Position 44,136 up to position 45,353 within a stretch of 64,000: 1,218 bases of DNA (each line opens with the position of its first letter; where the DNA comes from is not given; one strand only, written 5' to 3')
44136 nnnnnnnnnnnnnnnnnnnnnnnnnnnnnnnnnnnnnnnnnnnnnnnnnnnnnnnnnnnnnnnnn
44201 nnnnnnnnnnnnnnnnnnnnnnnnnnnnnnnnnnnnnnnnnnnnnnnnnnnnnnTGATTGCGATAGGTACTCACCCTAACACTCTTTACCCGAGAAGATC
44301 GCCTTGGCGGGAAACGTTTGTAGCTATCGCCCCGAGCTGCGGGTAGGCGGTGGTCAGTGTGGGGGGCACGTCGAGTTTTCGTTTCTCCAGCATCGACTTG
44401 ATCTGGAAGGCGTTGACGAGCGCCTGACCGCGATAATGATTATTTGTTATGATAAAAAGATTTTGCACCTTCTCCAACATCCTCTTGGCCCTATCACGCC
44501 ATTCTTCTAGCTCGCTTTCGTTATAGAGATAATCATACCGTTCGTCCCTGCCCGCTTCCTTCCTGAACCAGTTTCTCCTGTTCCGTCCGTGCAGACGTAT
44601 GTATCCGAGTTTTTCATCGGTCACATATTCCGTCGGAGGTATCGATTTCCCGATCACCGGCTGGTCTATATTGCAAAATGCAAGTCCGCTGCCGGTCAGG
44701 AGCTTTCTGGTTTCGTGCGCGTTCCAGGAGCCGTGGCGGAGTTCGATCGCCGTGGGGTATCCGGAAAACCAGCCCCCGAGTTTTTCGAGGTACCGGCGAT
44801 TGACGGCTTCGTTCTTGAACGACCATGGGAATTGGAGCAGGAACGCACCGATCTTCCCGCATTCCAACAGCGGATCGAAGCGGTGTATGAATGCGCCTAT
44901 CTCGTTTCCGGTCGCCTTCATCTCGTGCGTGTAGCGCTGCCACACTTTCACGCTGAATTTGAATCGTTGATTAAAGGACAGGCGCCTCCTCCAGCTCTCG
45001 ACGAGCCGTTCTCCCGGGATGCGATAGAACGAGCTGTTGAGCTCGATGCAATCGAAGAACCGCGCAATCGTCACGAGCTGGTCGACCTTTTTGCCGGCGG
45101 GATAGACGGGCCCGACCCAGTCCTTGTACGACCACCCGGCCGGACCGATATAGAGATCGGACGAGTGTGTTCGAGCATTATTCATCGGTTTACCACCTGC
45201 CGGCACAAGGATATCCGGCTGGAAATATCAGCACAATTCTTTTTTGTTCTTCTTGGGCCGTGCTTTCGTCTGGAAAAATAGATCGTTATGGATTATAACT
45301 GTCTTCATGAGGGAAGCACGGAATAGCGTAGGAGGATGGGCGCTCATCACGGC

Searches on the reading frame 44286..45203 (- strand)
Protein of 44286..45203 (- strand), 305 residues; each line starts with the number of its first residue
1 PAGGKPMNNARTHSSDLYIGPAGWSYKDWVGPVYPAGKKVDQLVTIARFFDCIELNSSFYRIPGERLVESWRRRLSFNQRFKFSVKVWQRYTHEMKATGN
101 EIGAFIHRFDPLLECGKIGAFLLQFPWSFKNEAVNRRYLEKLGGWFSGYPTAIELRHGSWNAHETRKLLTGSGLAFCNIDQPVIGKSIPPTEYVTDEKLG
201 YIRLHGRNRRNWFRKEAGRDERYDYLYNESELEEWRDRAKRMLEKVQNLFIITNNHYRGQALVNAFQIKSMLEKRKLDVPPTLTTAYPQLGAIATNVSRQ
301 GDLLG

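Call 39: search_protein_families(library=pfam, proteins=[window:44286-45203:-], max_evalue=0.00001)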
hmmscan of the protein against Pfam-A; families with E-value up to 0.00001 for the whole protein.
window:44286-45203:- (305 aa): 1 family
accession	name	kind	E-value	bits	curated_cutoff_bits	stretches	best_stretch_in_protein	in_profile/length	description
PF01904.24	DUF72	-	1e-52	179.8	25.3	1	34-270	1-216/217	Protein of unknown function DUF72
